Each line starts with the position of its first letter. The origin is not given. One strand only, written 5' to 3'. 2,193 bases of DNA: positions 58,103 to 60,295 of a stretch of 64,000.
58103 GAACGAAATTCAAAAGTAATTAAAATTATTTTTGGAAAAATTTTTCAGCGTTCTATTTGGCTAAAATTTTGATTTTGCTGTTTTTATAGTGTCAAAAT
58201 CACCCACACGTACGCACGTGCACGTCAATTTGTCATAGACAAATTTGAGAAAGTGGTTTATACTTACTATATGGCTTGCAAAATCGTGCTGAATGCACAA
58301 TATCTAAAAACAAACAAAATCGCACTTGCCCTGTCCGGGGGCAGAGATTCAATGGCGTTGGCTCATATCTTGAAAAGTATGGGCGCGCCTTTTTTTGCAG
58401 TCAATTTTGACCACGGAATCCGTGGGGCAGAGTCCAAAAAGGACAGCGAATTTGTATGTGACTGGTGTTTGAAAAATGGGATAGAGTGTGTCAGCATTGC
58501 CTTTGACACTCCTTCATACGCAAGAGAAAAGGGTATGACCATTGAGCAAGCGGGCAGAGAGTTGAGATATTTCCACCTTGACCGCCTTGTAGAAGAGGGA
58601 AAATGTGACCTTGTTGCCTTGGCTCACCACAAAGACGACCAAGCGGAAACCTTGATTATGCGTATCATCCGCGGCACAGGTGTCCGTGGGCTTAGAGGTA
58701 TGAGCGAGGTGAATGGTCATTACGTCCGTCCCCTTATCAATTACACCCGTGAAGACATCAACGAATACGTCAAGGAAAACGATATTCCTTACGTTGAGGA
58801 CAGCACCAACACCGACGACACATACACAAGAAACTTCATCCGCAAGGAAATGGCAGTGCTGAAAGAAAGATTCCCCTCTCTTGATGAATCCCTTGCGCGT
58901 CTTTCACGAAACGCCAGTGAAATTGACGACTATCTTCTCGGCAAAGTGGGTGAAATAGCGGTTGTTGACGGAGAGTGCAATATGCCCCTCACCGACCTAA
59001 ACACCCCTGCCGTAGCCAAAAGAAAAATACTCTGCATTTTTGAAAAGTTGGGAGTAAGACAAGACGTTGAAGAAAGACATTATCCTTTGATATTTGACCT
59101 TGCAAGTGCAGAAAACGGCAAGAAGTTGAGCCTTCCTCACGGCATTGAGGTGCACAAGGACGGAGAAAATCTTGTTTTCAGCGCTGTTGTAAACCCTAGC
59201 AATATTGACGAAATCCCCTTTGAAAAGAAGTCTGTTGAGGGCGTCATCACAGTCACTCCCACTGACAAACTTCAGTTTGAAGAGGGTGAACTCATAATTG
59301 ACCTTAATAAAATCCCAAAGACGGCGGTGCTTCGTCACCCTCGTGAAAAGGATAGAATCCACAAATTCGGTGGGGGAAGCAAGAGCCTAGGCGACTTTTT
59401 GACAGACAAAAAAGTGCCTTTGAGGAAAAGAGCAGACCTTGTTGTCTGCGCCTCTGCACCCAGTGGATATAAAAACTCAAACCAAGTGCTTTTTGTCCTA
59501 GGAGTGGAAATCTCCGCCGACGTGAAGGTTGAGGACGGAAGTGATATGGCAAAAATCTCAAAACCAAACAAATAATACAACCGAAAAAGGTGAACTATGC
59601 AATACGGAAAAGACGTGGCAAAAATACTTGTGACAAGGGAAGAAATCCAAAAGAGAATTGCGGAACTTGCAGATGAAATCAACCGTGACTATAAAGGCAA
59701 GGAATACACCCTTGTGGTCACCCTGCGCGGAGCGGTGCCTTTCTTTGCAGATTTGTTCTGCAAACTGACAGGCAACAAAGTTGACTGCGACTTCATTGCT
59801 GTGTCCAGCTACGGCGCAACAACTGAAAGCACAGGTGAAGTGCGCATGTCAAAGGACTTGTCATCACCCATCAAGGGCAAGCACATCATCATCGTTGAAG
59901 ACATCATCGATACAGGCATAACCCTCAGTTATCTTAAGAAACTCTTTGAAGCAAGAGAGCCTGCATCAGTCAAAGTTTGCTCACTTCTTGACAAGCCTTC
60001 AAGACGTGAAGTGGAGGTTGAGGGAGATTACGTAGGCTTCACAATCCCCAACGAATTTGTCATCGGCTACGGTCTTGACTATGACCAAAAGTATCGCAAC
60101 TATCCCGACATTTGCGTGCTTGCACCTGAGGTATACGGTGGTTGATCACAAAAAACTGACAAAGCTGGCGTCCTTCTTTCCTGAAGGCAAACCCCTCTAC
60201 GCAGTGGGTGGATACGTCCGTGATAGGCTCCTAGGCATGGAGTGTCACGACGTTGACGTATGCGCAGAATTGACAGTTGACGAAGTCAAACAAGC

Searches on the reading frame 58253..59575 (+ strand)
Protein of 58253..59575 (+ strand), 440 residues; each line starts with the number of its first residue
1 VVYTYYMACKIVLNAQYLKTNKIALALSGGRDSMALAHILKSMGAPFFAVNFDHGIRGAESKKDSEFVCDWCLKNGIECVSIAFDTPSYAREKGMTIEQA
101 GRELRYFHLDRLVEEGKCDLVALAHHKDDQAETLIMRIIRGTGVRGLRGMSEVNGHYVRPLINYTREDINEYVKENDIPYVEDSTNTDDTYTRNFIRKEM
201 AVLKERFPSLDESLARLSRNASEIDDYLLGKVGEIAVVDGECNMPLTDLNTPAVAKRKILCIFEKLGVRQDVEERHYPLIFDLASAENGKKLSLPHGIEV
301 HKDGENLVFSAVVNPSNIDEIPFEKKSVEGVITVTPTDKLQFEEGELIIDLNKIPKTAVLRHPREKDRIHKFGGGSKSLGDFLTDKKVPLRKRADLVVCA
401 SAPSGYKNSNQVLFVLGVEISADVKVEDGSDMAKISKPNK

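Call 12: search_protein_families(library=pfam, proteins=[window:58253-59575:+])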
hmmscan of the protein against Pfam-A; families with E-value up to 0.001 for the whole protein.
window:58253-59575:+ (440 aa): 2 families
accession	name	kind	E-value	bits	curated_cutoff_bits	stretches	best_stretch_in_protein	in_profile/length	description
PF01171.26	ATP_bind_3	-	1.3e-51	175.4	27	1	22-199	1-182/182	PP-loop family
PF01507.26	PAPS_reduct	-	0.00027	21.4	22.5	0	158-181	134-157/175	Phosphoadenosine phosphosulfate reductase domain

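Call 36: find_encoding_contigs(protein=window:58253-59575:+, flank=1500, max_places=10)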
Protein window:58253-59575:+ (440 aa): no gene with exactly this product is on record in the collection.
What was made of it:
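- Tried and rejected: The exact-protein look-up failed for the 440-aa GTG-start reading of TilS (call 36).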

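Call 51: find_homologous_proteins(query=window:58271-59575:+, max_evalue=1e-60)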
Query window:58271-59575:+ (434 aa): 1190 proteins with E <= 1e-60 among 8000 candidates; the best 120 are listed.
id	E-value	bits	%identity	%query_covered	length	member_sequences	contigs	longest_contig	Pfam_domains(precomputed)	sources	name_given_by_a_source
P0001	1.1e-280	949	97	100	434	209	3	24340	PF01171.27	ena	-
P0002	2.2e-213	727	73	99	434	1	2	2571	PF01171.27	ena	-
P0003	3.0e-213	726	73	99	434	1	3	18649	PF01171.27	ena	-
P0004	3.0e-213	726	73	99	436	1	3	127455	PF01171.27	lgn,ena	-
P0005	4.1e-213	726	73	99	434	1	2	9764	PF01171.27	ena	-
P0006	6.7e-213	725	77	93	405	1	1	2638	PF01171.27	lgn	-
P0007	1.5e-212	724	73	99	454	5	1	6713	PF01171.27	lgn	-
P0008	5.4e-211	719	72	99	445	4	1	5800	PF01171.27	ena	-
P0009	1.1e-210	718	71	99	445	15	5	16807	PF01171.27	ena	-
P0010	1.7e-210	717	71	99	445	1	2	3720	PF01171.27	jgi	-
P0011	2.1e-209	714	71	99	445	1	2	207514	PF01171.27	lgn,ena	-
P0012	4.4e-209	713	72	99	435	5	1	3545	PF01171.27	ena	-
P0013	5.9e-209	712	71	99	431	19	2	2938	PF01171.27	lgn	-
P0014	6.6e-209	712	71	99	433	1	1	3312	PF01171.27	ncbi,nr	ncbi:MAG: tRNA lysidine(34) synthetase TilS, partial [Clostridia bacterium]|nr:tRNA lysidine(34) syn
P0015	3.9e-208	710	71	99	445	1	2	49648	PF01171.27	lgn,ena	-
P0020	4.1e-202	690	69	99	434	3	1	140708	PF01171.27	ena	-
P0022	5.9e-200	683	69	99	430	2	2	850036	PF01171.27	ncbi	-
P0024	3.3e-199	680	70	99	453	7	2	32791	PF01171.27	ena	-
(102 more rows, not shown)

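Call 52: find_encoding_contigs(protein=P0001, flank=1500, max_places=6)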
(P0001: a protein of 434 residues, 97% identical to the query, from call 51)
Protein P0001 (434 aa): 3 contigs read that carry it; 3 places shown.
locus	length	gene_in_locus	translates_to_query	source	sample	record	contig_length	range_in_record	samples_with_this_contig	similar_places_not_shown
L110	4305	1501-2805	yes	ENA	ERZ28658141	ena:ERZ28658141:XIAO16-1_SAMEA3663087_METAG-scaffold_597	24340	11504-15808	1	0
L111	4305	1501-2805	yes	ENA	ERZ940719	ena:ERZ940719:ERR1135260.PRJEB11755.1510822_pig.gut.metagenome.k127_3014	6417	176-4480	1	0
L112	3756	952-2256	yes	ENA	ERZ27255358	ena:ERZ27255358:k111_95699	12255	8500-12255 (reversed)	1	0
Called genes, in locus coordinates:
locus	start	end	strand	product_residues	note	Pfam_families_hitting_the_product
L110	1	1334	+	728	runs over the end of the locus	PF19732:SpoIIE_N, PF00481:PP2C (faint), PF07228:SpoIIE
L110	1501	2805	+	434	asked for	PF01171:ATP_bind_3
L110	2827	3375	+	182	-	PF00156:Pribosyltran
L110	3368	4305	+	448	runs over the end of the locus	PF01743:PolyA_pol, PF12627:PolyA_pol_RNAbd, PF01966:HD (weak)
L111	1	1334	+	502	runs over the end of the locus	?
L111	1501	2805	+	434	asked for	PF01171:ATP_bind_3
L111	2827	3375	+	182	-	PF00156:Pribosyltran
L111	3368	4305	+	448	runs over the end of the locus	PF01743:PolyA_pol, PF12627:PolyA_pol_RNAbd, PF01966:HD (weak)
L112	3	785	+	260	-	?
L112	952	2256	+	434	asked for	PF01171:ATP_bind_3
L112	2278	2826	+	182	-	PF00156:Pribosyltran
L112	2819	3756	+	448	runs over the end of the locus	PF01743:PolyA_pol, PF12627:PolyA_pol_RNAbd, PF01966:HD (weak)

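Call 53: find_encoding_contigs(protein=P0004, flank=10000, max_places=3)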
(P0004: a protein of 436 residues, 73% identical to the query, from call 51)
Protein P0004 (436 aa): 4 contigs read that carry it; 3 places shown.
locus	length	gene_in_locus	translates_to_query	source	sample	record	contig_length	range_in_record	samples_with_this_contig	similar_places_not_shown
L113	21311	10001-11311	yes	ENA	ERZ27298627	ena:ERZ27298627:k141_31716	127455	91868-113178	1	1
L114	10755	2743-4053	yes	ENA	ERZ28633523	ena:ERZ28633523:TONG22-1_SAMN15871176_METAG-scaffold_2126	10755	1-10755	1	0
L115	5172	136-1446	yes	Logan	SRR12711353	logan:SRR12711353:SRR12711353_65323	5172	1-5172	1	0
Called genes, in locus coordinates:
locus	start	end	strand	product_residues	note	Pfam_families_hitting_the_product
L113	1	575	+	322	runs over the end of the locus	PF00528:BPD_transp_1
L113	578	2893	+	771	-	PF12911:OppC_N, PF00528:BPD_transp_1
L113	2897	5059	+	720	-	PF00005:ABC_tran, PF13304:AAA_21, PF00005:ABC_tran, PF08352:oligo_HPY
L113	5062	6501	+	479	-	PF00005:ABC_tran, PF08352:oligo_HPY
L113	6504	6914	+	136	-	PF13038:DUF3899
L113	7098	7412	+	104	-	PF01371:Trp_repressor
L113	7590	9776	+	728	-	PF19732:SpoIIE_N, PF07228:SpoIIE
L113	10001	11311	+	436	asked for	PF01171:ATP_bind_3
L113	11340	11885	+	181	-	PF00156:Pribosyltran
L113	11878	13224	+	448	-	PF01743:PolyA_pol, PF12627:PolyA_pol_RNAbd, PF01966:HD (weak)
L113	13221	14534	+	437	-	PF02646:RmuC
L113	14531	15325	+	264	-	PF02811:PHP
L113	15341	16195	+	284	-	PF04294:VanW, PF07501:G5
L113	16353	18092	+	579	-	PF02878:PGM_PMM_I, PF02879:PGM_PMM_II, PF02880:PGM_PMM_III, PF00408:PGM_PMM_IV (weak)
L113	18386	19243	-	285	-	PF04468:PSP1, PF28472:PSP1_3rd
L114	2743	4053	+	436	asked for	PF01171:ATP_bind_3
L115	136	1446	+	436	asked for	PF01171:ATP_bind_3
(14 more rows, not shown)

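Call 54: find_encoding_contigs(protein=P0022, flank=10000, max_places=3)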
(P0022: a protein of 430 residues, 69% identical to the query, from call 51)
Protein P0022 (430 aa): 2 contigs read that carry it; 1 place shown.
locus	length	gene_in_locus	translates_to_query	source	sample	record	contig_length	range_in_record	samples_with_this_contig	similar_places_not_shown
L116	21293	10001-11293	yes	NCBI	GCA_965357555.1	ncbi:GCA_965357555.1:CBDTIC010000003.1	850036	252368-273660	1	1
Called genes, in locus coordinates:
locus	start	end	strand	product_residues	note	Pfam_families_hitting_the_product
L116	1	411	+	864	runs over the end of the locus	PF00496:SBP_bac_5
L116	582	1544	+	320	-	PF00528:BPD_transp_1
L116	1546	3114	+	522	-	PF12911:OppC_N, PF00528:BPD_transp_1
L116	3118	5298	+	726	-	PF00005:ABC_tran, PF13304:AAA_21, PF00005:ABC_tran, PF08352:oligo_HPY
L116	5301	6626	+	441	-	PF00005:ABC_tran, PF08352:oligo_HPY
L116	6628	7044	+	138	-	PF13038:DUF3899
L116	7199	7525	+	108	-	PF01371:Trp_repressor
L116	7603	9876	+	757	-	PF19732:SpoIIE_N, PF07228:SpoIIE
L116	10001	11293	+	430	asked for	PF01171:ATP_bind_3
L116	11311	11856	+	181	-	PF00156:Pribosyltran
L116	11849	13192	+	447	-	PF01743:PolyA_pol, PF12627:PolyA_pol_RNAbd, PF01966:HD (weak)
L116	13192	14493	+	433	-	PF02646:RmuC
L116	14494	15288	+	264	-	PF02811:PHP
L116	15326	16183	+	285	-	PF04294:VanW, PF07501:G5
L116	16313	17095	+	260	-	-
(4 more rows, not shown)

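Call 76: find_encoding_contigs(protein=P0011, flank=10000, max_places=2)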
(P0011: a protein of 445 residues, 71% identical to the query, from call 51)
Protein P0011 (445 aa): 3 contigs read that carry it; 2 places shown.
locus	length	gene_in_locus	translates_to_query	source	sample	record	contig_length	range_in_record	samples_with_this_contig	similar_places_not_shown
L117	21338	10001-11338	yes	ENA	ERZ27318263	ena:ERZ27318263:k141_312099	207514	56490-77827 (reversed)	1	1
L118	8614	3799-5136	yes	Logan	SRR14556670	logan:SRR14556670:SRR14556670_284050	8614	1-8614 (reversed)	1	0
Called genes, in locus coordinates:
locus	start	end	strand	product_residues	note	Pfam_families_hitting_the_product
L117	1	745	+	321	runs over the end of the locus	PF00528:BPD_transp_1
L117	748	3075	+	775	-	PF12911:OppC_N, PF00528:BPD_transp_1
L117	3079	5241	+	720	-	PF00005:ABC_tran, PF13304:AAA_21, PF00005:ABC_tran, PF08352:oligo_HPY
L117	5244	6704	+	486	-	PF00005:ABC_tran, PF08352:oligo_HPY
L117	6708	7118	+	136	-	PF13038:DUF3899 (weak)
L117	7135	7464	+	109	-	PF01371:Trp_repressor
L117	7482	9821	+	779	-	PF19732:SpoIIE_N, PF07228:SpoIIE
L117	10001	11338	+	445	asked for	PF01171:ATP_bind_3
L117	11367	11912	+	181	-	PF00156:Pribosyltran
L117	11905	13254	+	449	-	PF01743:PolyA_pol, PF12627:PolyA_pol_RNAbd, PF01966:HD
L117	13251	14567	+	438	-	PF02646:RmuC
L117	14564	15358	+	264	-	PF02811:PHP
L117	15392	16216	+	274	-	PF04294:VanW, PF07501:G5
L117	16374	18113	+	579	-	PF02878:PGM_PMM_I, PF02879:PGM_PMM_II, PF02880:PGM_PMM_III, PF00408:PGM_PMM_IV (weak)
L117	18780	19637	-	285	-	PF04468:PSP1, PF28472:PSP1_3rd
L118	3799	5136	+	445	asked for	PF01171:ATP_bind_3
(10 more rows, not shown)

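Call 77: find_encoding_contigs(protein=P0020, flank=10000, max_places=2)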
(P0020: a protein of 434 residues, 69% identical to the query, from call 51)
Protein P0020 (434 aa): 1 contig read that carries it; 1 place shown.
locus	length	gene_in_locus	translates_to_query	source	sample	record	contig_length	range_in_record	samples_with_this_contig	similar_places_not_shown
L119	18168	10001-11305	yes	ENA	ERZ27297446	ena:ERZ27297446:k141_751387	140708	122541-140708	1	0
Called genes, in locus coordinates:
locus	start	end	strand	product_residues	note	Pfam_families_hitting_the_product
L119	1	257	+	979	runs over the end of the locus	PF00496:SBP_bac_5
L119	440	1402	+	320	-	PF19300:BPD_transp_1_N (weak), PF00528:BPD_transp_1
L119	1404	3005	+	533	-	PF12911:OppC_N, PF00528:BPD_transp_1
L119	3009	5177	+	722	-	PF00005:ABC_tran, PF13304:AAA_21, PF00005:ABC_tran, PF08352:oligo_HPY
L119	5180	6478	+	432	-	PF00005:ABC_tran, PF08352:oligo_HPY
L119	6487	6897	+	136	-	PF13038:DUF3899 (weak)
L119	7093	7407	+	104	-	PF01371:Trp_repressor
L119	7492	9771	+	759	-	PF19732:SpoIIE_N, PF07228:SpoIIE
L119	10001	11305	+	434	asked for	PF01171:ATP_bind_3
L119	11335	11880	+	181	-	PF00156:Pribosyltran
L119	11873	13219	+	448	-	PF01743:PolyA_pol, PF12627:PolyA_pol_RNAbd, PF01966:HD (weak)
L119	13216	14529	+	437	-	PF02646:RmuC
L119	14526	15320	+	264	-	PF02811:PHP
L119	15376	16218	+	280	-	PF04294:VanW, PF07501:G5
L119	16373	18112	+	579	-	PF02878:PGM_PMM_I, PF02879:PGM_PMM_II, PF02880:PGM_PMM_III, PF00408:PGM_PMM_IV (weak)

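Call 78: find_encoding_contigs(protein=P0024, flank=10000, max_places=2)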
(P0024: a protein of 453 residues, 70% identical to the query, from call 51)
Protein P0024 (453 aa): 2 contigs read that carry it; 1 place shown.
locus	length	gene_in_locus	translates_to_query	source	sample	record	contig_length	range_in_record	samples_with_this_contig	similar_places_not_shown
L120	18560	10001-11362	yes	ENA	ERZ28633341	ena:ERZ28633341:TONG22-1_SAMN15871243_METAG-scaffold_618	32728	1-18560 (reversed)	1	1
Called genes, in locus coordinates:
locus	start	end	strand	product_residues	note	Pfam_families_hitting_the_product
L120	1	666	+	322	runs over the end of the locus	PF00528:BPD_transp_1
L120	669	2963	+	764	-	PF12911:OppC_N, PF00528:BPD_transp_1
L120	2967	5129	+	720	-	PF00005:ABC_tran, PF13304:AAA_21, PF08352:oligo_HPY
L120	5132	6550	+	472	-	PF00005:ABC_tran, PF08352:oligo_HPY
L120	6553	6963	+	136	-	PF13038:DUF3899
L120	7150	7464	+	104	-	PF01371:Trp_repressor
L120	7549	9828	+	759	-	PF19732:SpoIIE_N, PF07228:SpoIIE, PF00481:PP2C (weak)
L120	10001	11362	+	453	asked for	PF01171:ATP_bind_3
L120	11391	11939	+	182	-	PF00156:Pribosyltran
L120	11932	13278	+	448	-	PF01743:PolyA_pol, PF12627:PolyA_pol_RNAbd, PF01966:HD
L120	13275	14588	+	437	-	PF02646:RmuC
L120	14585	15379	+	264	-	PF02811:PHP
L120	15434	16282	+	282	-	PF04294:VanW, PF07501:G5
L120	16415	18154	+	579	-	PF02878:PGM_PMM_I, PF02879:PGM_PMM_II, PF02880:PGM_PMM_III, PF00408:PGM_PMM_IV (faint)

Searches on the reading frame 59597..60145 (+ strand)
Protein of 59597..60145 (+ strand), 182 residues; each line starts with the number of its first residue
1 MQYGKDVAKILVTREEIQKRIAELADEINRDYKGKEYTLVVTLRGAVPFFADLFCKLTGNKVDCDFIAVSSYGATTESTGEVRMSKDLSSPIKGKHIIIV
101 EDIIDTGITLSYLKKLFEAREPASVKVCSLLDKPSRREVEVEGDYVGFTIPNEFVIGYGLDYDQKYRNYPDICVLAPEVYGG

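Call 49: find_encoding_contigs(protein=window:59597-60145:+, flank=2500, max_places=10)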
Protein window:59597-60145:+ (182 aa): 5 contigs read that carry it; 3 places shown.
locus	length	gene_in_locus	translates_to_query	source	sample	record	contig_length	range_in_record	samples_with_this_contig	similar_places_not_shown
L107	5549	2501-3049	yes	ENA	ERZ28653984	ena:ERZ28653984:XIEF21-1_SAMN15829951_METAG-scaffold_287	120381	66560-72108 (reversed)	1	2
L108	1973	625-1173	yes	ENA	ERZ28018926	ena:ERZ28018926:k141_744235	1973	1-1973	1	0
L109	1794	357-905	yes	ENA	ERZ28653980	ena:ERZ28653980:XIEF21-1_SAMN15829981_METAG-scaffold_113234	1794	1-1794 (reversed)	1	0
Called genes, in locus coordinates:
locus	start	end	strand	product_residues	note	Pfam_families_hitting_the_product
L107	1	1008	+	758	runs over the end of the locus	PF19732:SpoIIE_N, PF00481:PP2C (faint), PF07228:SpoIIE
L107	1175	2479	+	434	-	PF01171:ATP_bind_3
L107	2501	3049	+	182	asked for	PF00156:Pribosyltran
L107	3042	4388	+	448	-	PF01743:PolyA_pol, PF12627:PolyA_pol_RNAbd, PF01966:HD (weak)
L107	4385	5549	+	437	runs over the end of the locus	PF02646:RmuC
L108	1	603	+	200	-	?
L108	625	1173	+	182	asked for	PF00156:Pribosyltran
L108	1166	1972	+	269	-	?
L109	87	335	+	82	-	-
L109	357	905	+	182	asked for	PF00156:Pribosyltran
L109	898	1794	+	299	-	?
